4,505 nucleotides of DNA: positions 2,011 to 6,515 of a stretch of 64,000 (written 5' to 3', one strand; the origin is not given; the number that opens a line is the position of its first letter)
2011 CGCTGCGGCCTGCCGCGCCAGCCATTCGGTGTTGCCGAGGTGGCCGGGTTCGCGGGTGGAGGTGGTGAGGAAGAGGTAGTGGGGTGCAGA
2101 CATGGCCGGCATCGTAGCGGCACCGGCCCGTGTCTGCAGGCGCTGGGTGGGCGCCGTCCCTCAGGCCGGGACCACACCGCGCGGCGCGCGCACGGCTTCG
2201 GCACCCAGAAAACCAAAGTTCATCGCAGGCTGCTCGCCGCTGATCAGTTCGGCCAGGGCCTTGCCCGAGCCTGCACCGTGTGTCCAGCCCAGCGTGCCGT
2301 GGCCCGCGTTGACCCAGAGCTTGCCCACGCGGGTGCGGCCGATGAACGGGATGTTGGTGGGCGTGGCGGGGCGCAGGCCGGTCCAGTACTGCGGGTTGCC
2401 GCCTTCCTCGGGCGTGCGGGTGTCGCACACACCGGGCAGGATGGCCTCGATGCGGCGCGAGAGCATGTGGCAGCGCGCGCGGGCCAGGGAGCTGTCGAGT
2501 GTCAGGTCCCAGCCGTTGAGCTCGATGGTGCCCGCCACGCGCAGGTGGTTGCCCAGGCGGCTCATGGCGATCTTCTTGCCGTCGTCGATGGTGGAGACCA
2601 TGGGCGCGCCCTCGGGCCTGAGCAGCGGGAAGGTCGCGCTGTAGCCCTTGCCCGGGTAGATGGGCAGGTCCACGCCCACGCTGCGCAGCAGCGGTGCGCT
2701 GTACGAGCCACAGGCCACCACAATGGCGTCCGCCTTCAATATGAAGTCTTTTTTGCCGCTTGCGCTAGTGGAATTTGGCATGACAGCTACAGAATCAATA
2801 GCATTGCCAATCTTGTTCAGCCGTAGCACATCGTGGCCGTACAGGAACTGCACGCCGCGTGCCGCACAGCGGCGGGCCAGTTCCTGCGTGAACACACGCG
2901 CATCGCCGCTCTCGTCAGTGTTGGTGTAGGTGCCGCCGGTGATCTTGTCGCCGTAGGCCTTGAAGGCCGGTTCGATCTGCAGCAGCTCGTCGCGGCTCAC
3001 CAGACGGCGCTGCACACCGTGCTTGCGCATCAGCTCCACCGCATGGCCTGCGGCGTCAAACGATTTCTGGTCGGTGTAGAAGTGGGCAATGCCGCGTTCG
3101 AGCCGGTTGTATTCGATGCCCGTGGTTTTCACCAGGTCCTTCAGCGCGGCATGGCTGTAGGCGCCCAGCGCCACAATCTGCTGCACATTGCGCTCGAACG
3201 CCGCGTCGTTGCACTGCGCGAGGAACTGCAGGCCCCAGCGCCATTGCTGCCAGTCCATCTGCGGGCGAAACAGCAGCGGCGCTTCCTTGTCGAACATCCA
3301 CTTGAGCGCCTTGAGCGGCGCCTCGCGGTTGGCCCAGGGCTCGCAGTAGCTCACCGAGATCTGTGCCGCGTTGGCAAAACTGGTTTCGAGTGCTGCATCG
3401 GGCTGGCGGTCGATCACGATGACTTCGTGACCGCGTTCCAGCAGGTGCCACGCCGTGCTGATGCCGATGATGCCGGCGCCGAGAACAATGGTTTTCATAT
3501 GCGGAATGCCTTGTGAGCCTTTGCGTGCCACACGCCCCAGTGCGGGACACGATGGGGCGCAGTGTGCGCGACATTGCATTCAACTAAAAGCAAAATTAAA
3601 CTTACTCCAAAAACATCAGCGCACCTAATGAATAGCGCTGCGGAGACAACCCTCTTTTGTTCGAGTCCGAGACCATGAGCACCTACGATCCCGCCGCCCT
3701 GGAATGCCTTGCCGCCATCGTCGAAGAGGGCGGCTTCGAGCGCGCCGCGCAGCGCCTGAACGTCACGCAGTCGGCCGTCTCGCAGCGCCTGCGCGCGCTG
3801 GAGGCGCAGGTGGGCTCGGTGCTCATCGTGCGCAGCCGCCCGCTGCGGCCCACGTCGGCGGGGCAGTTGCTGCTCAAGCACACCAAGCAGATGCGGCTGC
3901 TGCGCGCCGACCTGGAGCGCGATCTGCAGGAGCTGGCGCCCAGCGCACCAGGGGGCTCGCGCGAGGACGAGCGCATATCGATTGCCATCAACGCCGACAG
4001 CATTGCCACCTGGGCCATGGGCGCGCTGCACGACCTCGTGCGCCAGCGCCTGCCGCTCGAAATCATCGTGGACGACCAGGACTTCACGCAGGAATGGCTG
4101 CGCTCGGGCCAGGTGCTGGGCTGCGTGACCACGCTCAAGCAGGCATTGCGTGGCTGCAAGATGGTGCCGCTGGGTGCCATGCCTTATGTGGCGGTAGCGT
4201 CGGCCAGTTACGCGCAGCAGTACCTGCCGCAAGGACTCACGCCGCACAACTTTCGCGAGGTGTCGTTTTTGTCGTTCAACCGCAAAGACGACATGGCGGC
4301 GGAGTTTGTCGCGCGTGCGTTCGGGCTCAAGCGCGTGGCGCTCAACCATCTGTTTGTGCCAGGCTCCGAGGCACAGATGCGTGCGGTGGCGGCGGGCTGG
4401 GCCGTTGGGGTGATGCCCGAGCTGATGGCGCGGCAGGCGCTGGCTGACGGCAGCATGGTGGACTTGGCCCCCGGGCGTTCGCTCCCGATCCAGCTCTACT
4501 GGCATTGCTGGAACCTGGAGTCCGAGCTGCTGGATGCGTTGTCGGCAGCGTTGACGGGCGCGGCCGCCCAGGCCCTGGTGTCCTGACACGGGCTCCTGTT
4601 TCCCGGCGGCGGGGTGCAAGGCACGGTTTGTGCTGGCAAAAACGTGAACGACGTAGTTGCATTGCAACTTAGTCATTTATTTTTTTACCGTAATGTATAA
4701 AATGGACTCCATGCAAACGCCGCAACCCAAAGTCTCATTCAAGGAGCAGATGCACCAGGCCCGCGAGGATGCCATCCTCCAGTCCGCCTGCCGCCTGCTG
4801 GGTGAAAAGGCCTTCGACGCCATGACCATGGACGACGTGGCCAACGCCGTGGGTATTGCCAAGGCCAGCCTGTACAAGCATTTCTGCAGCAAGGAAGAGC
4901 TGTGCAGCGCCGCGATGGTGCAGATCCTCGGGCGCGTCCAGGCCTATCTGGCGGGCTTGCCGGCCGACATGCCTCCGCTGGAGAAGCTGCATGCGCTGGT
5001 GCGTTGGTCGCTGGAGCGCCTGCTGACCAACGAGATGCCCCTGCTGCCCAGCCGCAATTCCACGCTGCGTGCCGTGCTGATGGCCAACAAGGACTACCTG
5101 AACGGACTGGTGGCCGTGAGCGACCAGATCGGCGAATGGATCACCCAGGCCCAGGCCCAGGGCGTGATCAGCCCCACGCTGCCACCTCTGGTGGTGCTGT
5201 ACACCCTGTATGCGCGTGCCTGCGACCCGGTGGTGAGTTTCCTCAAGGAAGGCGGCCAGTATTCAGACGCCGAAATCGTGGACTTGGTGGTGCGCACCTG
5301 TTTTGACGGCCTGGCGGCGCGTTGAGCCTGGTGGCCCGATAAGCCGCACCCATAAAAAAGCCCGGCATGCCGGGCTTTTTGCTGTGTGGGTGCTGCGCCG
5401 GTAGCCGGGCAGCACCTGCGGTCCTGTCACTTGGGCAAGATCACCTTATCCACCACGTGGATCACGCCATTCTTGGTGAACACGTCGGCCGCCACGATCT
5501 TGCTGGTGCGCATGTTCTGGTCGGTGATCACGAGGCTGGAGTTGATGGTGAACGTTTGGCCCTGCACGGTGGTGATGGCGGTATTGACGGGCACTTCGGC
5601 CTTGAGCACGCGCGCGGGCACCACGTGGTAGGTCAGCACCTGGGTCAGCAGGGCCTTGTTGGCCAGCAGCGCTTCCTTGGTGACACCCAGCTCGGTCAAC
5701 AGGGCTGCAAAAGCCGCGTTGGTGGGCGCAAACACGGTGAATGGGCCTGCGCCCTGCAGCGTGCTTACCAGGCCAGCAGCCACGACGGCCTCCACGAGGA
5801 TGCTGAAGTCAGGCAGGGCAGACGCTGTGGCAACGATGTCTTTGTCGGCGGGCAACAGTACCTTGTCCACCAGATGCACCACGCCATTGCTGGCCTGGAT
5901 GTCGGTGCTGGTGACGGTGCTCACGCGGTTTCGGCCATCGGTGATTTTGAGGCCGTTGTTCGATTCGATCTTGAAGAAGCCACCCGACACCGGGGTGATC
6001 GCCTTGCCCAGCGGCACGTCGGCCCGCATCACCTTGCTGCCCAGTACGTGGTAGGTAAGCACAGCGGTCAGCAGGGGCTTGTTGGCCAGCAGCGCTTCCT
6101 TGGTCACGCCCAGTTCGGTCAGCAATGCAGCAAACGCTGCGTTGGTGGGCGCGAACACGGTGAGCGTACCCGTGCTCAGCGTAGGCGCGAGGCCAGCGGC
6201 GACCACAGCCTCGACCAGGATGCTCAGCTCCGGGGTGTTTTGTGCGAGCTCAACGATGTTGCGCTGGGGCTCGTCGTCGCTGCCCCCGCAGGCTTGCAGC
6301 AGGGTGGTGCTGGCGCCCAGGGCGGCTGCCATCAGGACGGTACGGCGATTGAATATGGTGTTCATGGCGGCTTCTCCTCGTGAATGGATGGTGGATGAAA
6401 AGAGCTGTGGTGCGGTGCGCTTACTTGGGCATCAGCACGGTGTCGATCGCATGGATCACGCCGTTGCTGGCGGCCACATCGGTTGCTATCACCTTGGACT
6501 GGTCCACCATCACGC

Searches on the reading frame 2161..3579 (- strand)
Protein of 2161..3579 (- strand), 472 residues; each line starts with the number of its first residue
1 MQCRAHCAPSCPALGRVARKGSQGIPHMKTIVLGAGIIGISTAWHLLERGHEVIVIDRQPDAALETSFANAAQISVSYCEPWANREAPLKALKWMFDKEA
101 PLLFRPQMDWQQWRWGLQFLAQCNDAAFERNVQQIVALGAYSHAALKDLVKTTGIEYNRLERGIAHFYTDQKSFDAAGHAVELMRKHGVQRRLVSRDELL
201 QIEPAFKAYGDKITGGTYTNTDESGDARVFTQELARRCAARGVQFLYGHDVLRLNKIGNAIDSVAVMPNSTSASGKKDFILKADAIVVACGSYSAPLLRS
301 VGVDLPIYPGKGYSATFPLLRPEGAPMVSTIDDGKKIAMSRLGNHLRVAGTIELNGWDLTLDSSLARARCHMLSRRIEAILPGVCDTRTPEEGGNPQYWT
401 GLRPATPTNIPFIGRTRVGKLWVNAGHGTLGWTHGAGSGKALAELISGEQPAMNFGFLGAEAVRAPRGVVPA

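Call 42: search_protein_families(library=ncbifam, max_evalue=1e-10, proteins=[window:2161-3579:-])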
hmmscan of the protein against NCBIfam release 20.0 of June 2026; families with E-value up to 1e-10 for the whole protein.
window:2161-3579:- (472 aa): 6 families
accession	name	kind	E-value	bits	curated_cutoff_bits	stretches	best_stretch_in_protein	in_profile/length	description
NF001933.0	PRK00711.1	subfamily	6.9e-135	450.4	383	1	28-458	1-411/429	D-amino acid dehydrogenase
NF009074.0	PRK12409.1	equivalog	5.1e-90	302.6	494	1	29-450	3-407/410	D-amino acid dehydrogenase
TIGR02352.1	thiamin_ThiO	equivalog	2.2e-26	92.8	250.8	1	132-449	54-350/351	glycine oxidase ThiO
NF040813.1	pro_dh_Thprot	equivalog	1.6e-14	53.8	600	0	280-450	209-352/362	D-proline dehydrogenase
TIGR03364.1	HpnW_proposed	hypoth_equivalog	4.7e-11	42.4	285.1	0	30-63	3-36/365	TIGR03364 family FAD-dependent oxidoreductase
NF002480.1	PRK01747.1-1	equivalog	7.6e-11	41.1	540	0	28-73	249-294/645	bifunctional tRNA (5-methylaminomethyl-2-thiouridine)(34)-methyltransferase MnmC2/FAD-dependent 5-carboxymethylaminomethyl-2-thiouridine(34)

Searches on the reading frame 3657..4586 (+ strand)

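Call 42: search_protein_families(library=ncbifam, max_evalue=1e-10, proteins=[window:3657-4586:+])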
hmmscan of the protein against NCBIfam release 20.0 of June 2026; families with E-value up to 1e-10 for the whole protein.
window:3657-4586:+ (309 aa): 8 families
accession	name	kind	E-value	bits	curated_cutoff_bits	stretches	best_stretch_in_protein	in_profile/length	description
NF002964.0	PRK03635.1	subfamily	6.8e-111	370.1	197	1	10-307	3-294/297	ArgP/LysG family DNA-binding transcriptional regulator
TIGR03298.1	argP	subfamily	5.4e-107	357.2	273.55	1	11-306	2-291/292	ArgP/LysG family DNA-binding transcriptional regulator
NF009888.0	PRK13348.1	subfamily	5.9e-98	327.6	297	1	10-308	3-295/302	HTH-type transcriptional regulator ArgP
NF007501.0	PRK10094.1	equivalog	3.3e-15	56.1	372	1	10-269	2-257/308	HTH-type transcriptional activator AllS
NF041036.1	decaheme_TF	subfamily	7.3e-15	55.2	210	1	15-93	6-85/301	multiheme cytochrome-associated LysR family transcriptional regulator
NF040786.1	LysR_Sec_metab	equivalog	4.1e-14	52.3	250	1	15-93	6-85/298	selenium metabolism-associated LysR family transcriptional regulator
NF008294.1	PRK11074.1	equivalog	5.5e-12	45.7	345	1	13-271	5-258/300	DNA-binding transcriptional activator PunR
NF008416.0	PRK11242.1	equivalog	4.4e-11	42.6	277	1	17-79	8-71/300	transcriptional regulator CynR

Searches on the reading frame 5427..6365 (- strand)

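Call 42: search_protein_families(library=ncbifam, max_evalue=1e-10, proteins=[window:5427-6365:-])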
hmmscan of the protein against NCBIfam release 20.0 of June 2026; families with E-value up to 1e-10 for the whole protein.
window:5427-6365:- (312 aa): 0 families

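Call 78: search_protein_families(library=pfam, max_evalue=0.00001, proteins=[window:5427-6365:-])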
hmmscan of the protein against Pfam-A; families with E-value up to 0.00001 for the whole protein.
window:5427-6365:- (312 aa): 1 family
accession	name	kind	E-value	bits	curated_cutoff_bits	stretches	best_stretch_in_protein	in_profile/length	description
PF02469.27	Fasciclin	-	2e-59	199.6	22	2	185-311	1-123/123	Fasciclin domain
